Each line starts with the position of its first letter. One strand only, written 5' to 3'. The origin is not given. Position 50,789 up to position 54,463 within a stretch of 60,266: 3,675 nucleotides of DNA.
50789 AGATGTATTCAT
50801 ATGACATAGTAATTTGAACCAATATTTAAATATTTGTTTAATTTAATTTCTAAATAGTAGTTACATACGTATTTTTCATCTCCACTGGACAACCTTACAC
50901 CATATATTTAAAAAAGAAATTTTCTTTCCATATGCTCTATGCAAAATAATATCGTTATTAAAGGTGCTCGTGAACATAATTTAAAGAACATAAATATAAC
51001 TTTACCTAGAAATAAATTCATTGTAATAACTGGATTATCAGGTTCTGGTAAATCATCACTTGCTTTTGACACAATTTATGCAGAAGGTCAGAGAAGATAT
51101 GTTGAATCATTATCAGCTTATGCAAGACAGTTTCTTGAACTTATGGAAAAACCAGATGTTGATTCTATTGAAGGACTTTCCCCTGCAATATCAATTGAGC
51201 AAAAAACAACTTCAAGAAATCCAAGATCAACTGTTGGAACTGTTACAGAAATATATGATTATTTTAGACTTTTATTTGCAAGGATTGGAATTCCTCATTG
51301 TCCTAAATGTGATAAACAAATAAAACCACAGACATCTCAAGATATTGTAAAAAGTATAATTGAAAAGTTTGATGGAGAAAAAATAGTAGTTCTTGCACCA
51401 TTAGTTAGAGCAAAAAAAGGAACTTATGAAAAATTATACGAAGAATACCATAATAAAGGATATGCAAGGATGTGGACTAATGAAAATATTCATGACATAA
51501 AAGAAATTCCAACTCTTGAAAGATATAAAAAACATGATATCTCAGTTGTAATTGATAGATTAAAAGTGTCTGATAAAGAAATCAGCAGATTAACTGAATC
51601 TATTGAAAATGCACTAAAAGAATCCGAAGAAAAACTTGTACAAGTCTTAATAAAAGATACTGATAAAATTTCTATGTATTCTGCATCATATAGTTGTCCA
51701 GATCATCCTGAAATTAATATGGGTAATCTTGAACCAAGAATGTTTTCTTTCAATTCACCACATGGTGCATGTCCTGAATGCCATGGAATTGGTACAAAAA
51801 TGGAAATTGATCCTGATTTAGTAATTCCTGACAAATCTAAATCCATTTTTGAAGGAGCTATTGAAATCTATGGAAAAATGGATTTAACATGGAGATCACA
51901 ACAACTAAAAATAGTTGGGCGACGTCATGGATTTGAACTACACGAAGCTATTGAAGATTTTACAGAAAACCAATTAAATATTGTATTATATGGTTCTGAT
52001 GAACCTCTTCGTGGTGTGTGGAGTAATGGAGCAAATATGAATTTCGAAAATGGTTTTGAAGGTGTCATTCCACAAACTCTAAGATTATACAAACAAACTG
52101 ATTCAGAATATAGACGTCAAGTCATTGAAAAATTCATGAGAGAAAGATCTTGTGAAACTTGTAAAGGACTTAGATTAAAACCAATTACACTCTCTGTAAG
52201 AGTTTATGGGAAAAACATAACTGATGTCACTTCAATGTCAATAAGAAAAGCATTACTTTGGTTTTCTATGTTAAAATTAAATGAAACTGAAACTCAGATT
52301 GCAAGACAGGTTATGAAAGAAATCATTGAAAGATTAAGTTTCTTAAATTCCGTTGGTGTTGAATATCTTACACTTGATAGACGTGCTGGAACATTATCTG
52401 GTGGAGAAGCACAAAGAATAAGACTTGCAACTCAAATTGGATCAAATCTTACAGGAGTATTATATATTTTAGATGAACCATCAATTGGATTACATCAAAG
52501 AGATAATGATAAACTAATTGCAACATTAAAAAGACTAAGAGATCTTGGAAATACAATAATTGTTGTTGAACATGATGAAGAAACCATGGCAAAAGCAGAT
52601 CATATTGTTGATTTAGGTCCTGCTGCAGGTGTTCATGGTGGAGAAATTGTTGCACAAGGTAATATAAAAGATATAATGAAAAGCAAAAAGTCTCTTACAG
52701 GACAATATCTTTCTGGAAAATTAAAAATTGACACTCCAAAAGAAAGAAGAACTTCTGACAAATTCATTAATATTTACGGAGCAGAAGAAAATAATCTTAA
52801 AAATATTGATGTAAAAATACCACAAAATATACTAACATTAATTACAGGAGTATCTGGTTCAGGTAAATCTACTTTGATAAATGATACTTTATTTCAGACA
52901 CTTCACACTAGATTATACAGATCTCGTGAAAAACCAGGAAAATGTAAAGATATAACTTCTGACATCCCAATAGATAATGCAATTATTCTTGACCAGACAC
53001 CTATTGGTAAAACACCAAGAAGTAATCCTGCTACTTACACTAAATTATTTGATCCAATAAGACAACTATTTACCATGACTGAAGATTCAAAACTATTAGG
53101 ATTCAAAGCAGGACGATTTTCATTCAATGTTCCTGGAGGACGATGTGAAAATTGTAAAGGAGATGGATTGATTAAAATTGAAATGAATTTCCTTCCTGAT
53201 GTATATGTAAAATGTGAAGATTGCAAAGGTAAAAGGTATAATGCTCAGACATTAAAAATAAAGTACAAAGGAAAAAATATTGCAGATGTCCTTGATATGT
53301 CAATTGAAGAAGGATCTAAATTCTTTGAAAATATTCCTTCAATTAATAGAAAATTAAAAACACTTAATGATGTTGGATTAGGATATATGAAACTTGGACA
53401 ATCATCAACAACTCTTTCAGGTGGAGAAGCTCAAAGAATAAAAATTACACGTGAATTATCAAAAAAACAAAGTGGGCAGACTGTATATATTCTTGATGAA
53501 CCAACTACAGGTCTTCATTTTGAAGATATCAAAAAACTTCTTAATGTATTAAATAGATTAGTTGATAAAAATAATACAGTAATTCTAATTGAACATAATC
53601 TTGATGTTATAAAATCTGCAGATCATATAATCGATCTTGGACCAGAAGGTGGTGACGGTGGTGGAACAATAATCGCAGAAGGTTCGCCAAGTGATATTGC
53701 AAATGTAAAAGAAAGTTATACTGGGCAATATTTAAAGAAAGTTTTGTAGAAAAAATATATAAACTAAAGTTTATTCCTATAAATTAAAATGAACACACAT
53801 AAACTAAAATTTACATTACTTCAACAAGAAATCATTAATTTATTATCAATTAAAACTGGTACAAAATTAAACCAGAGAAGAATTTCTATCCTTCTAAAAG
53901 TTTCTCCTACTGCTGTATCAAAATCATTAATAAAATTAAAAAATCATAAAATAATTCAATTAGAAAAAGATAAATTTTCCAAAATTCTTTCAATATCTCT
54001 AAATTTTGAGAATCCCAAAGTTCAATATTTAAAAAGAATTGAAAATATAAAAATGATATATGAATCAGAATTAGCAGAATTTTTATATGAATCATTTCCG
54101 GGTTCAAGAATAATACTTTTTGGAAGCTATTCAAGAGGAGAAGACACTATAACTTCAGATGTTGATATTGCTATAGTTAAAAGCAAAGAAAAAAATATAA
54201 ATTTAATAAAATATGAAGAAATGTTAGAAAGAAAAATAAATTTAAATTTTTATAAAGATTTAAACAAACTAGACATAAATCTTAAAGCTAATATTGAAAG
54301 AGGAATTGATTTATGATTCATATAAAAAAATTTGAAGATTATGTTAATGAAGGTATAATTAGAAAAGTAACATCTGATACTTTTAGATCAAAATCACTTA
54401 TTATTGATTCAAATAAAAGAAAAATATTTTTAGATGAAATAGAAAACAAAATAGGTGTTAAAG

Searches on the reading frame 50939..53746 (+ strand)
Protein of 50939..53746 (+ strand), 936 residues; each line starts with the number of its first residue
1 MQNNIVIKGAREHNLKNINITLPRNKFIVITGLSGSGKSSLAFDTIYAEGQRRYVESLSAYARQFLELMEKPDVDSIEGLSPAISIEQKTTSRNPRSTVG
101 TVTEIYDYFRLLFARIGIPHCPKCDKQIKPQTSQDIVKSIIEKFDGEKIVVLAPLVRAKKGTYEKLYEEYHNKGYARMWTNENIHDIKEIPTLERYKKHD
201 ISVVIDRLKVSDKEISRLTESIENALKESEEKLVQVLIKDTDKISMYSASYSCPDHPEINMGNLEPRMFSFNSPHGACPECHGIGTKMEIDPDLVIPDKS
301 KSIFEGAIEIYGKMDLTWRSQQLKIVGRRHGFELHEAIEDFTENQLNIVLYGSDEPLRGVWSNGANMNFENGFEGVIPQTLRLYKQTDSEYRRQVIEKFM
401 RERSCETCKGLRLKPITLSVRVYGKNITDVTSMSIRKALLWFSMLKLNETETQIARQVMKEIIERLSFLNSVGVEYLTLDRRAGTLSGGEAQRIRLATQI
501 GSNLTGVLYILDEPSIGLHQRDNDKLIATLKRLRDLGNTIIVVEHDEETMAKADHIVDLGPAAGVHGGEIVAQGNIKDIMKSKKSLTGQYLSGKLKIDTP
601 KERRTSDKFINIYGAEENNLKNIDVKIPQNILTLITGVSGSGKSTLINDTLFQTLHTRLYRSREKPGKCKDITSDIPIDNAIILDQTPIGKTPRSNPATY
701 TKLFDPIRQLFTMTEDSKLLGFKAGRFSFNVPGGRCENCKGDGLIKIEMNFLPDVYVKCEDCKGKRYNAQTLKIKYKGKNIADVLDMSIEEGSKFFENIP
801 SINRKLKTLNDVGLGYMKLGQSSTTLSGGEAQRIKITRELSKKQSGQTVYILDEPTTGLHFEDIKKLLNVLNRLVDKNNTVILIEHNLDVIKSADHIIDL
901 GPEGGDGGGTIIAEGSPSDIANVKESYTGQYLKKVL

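Call 11: search_protein_families(library=pfam, proteins=[window:50939-53746:+])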
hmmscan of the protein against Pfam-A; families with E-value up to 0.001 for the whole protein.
window:50939-53746:+ (936 aa): 17 families
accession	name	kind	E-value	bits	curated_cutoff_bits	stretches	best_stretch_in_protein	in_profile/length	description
PF17760.6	UvrA_inter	-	1.7e-32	112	23.3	1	131-233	1-103/109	UvrA interaction domain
PF17755.6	UvrA_DNA-bind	-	1.5e-26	93.3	23.2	1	291-398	1-110/110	UvrA DNA-binding domain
PF00005.33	ABC_tran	-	1.6e-23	84.3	25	1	802-857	85-137/137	ABC transporter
PF02463.25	SMC_N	-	3.8e-14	53.1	40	1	193-558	101-210/220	RecF/RecN/SMC N terminal domain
PF13555.12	AAA_29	-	9e-09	35.4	27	1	625-647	17-39/61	P-loop containing region of AAA domain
PF13191.12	AAA_16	-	9.5e-08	33.2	32.6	0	633-676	27-64/167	AAA ATPase domain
PF03193.22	RsgA_GTPase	-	2.5e-07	31.1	30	0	612-668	89-145/174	RsgA GTPase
PF20703.3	nSTAND1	-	2.9e-07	30.9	27.1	0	11-83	19-87/379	Novel STAND NTPase 1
PF20720.3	nSTAND3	-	4.4e-06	26.9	27.2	0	17-47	9-39/155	Novel STAND NTPase 3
PF25199.1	nSTAND_NTPase5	-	5.2e-06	26.8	34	0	631-649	42-60/145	Novel STAND NTPase 5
PF13175.12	AAA_15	-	5.7e-06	26.6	32.1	0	790-883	291-366/374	AAA ATPase domain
PF25201.1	nSTAND6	-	2.1e-05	25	27.7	0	613-649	2-37/148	Novel STAND NTPase 6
PF13401.12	AAA_22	-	3e-05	24.8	27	0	632-650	7-25/130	AAA domain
PF13481.12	AAA_25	-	0.00017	21.7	27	0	18-45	26-53/195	AAA domain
PF13173.12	AAA_14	-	0.00019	21.8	27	0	632-662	4-36/129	AAA domain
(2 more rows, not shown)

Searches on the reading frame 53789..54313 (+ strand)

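Call 11: search_protein_families(library=pfam, proteins=[window:53789-54313:+])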
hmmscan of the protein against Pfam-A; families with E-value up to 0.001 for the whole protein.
window:53789-54313:+ (175 aa): 3 families
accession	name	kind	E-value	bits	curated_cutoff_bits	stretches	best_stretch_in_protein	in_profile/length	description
PF01909.29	NTP_transf_2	-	1.2e-09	38.9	21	1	93-147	2-62/93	Nucleotidyltransferase domain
PF18765.7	Polbeta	-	3.6e-08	33.9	26.9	1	106-169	14-80/93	Polymerase beta, Nucleotidyltransferase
PF22600.2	MTPAP-like_central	-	2.6e-05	24.8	27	1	85-145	19-74/139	Poly(A) RNA polymerase, mitochondrial-like, central palm domain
